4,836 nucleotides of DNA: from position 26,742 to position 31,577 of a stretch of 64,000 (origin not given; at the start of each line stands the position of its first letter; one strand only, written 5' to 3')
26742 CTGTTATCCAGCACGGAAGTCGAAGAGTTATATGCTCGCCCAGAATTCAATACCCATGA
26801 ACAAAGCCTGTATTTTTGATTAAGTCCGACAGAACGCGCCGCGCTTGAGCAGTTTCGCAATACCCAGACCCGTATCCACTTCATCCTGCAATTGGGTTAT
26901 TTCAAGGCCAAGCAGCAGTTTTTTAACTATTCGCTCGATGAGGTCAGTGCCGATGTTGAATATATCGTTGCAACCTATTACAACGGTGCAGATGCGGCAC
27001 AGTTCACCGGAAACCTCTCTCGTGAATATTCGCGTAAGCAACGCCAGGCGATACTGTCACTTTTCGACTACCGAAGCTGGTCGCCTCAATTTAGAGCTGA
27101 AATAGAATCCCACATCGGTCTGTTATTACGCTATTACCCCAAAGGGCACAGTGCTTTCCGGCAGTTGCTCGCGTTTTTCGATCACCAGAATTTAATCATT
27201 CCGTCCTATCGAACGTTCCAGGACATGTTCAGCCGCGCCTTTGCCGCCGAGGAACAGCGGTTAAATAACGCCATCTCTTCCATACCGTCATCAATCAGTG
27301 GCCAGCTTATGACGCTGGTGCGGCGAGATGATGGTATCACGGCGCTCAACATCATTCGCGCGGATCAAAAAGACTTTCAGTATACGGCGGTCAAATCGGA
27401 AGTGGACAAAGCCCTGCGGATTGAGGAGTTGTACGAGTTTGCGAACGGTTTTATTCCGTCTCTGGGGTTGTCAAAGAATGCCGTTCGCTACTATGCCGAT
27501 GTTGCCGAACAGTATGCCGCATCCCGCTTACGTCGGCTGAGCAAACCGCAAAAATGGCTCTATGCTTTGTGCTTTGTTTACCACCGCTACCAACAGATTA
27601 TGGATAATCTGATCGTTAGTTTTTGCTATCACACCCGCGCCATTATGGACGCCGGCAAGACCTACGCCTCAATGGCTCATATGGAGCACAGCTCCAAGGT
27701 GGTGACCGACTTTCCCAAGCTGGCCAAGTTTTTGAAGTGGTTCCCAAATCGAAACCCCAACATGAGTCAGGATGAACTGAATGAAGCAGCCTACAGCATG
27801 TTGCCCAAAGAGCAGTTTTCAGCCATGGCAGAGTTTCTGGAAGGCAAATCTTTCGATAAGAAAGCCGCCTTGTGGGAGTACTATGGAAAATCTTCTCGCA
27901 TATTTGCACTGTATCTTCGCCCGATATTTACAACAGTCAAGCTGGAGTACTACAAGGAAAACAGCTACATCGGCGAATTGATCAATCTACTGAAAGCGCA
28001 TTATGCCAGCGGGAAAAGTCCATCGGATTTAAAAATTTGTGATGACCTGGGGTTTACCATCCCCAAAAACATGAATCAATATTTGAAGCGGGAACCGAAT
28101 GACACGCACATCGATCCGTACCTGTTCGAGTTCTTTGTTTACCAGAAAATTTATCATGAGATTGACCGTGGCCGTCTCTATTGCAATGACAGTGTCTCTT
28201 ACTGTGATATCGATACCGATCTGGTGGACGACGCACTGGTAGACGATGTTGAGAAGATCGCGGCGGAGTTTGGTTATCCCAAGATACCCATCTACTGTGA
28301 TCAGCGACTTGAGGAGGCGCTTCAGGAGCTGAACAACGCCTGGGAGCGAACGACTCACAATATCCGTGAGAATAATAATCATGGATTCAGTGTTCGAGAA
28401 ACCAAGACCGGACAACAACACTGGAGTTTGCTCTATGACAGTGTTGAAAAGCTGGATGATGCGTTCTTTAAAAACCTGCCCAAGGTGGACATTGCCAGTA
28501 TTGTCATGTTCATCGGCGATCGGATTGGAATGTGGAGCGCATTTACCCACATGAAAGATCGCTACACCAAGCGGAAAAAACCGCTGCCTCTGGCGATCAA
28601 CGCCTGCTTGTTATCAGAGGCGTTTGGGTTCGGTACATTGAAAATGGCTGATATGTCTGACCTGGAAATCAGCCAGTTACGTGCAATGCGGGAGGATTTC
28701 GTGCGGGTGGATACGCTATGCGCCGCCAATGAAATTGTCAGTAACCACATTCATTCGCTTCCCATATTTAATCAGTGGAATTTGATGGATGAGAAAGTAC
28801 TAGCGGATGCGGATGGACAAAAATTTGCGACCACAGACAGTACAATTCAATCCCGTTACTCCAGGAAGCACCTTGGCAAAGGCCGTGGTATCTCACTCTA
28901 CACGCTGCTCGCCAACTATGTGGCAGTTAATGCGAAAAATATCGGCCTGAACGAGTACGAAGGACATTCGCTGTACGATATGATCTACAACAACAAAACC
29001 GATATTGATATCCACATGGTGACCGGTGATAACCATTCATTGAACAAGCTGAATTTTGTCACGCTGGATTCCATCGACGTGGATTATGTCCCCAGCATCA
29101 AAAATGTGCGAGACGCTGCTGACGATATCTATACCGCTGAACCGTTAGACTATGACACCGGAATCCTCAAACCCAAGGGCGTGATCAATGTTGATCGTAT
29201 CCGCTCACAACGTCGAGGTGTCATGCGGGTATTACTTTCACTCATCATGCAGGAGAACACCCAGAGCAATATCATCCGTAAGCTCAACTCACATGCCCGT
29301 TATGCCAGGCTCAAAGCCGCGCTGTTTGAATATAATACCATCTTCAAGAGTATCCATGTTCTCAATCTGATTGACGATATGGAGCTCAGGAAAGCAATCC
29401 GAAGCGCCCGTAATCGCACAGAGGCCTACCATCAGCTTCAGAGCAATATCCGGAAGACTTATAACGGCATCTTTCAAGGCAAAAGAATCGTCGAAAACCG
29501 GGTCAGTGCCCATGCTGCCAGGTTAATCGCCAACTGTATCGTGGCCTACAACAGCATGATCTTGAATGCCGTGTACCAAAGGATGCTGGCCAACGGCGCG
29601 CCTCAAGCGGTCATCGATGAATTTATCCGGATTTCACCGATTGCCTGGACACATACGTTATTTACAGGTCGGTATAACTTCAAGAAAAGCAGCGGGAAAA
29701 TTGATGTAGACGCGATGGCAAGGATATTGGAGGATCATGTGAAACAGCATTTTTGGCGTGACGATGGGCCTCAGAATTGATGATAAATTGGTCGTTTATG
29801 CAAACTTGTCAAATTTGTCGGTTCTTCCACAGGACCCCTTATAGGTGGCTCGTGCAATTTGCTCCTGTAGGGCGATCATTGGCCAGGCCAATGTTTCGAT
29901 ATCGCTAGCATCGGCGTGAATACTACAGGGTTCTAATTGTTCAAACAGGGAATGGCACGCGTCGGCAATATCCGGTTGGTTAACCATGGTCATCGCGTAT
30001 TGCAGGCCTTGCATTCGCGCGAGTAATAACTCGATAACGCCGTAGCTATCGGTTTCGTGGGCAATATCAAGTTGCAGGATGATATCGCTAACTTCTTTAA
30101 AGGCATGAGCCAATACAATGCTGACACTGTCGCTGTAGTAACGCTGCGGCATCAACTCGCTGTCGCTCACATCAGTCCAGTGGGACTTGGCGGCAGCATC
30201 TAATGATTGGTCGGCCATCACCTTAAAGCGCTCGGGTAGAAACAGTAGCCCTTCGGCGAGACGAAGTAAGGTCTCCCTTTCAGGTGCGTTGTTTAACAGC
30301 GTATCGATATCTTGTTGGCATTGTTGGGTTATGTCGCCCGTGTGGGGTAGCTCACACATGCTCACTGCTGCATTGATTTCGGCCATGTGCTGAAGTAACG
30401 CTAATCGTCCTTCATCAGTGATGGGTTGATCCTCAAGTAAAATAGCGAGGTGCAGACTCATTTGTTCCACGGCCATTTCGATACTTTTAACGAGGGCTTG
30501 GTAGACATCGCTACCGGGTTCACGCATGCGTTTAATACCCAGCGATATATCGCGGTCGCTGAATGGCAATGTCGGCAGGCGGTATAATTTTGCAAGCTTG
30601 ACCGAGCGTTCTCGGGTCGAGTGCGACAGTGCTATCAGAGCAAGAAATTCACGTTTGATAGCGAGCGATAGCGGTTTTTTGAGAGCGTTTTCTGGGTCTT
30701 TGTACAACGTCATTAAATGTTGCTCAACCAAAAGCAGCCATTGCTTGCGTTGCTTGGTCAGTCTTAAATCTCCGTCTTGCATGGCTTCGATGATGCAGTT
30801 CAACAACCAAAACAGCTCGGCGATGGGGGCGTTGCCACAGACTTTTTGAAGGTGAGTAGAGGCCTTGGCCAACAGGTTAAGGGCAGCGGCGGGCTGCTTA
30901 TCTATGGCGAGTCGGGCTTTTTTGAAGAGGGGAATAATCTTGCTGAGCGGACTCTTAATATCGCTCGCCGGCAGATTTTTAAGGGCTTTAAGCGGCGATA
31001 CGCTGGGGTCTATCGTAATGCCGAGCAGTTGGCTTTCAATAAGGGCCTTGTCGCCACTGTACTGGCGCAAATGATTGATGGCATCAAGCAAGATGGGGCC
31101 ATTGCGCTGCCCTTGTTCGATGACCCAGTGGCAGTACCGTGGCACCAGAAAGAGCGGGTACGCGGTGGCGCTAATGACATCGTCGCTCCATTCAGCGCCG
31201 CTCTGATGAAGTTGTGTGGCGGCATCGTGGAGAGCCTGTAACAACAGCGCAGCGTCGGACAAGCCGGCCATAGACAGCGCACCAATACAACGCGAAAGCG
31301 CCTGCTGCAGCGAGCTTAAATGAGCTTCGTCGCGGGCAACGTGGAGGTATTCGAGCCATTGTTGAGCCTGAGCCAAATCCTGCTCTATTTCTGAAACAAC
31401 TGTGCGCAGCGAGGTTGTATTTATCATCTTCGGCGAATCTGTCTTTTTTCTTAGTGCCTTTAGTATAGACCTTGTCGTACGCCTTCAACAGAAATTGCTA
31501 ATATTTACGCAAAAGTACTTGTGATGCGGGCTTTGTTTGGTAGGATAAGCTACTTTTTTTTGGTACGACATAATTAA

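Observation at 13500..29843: Complete 16.3-kb Tn3-family metal-resistance transposon with intact IRs and TTATA target duplication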

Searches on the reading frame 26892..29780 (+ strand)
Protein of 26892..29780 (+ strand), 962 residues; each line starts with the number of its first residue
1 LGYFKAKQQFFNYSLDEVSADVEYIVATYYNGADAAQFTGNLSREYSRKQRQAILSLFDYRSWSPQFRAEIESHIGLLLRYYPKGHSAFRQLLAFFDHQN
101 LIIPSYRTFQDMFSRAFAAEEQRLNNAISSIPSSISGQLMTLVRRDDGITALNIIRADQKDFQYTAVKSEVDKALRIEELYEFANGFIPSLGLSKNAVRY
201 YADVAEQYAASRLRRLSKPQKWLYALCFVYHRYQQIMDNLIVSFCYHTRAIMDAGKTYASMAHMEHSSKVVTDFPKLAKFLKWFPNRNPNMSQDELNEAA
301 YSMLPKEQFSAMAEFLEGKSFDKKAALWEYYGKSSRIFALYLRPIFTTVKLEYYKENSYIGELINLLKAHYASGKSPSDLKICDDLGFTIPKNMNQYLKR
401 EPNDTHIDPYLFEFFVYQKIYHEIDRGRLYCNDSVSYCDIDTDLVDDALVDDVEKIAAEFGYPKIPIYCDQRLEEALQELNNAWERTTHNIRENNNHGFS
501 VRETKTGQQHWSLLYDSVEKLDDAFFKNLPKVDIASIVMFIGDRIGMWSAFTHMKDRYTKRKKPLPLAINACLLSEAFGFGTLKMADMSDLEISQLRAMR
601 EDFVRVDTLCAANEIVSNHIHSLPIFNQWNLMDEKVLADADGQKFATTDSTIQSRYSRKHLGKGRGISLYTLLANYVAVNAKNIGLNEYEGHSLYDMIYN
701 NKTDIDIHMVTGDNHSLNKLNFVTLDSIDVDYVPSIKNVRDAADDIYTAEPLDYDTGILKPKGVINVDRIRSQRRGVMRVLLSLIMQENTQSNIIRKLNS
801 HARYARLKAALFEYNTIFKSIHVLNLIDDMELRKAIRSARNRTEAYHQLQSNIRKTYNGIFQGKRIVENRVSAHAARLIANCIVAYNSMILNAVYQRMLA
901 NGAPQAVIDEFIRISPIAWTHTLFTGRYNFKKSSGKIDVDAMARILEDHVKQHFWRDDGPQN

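Call 7: search_protein_families(library=pfam, proteins=[window:26892-29780:+])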
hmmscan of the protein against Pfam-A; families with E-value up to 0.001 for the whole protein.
window:26892-29780:+ (962 aa): 2 families
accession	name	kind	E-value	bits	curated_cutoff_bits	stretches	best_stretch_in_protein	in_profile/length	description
PF01526.23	DDE_Tnp_Tn3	-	6e-82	275.9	24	1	537-928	2-389/389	Tn3 transposase DDE domain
PF13700.11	DUF4158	-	9.3e-11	42.3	27.4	1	1-116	51-165/165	Domain of unknown function (DUF4158)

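Call 10: search_protein_families(library=ncbifam, proteins=[window:26892-29780:+])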
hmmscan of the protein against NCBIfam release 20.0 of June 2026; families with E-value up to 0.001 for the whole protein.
window:26892-29780:+ (962 aa): 1 family
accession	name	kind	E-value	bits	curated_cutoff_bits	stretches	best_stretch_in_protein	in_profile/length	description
NF033527.1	transpos_Tn3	equivalog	3.8e-141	472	500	1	2-931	37-954/954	Tn3 family transposase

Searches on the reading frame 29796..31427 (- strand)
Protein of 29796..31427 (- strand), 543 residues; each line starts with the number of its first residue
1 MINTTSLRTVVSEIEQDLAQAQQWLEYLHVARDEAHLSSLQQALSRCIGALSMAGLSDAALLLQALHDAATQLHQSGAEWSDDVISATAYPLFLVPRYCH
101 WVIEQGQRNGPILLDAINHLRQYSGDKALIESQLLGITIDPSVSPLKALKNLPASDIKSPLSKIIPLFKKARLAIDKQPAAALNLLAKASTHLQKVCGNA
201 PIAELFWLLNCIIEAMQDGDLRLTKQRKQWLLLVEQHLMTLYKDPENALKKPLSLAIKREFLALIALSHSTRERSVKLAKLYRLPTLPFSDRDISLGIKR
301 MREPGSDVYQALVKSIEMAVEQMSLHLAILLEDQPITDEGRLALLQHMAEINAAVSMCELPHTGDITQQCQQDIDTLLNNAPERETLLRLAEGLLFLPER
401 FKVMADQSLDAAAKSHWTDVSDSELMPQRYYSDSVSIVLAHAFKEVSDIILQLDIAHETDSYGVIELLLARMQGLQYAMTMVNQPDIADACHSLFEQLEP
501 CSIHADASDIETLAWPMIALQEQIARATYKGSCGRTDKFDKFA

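Call 7: search_protein_families(library=pfam, proteins=[window:29796-31427:-])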
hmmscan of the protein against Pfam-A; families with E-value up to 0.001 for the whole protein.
window:29796-31427:- (543 aa): 0 families

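Call 10: search_protein_families(library=ncbifam, proteins=[window:29796-31427:-])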
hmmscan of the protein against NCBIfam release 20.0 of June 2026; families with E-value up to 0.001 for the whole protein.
window:29796-31427:- (543 aa): 0 families

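Call 51: search_protein_families(library=pfam, proteins=[window:29796-31427:-], max_evalue=5)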
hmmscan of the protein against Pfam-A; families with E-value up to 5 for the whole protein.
window:29796-31427:- (543 aa): 1 family
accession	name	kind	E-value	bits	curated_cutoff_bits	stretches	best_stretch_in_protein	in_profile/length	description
PF01627.28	Hpt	-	3.4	8.4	24.6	1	7-73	3-61/84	Hpt domain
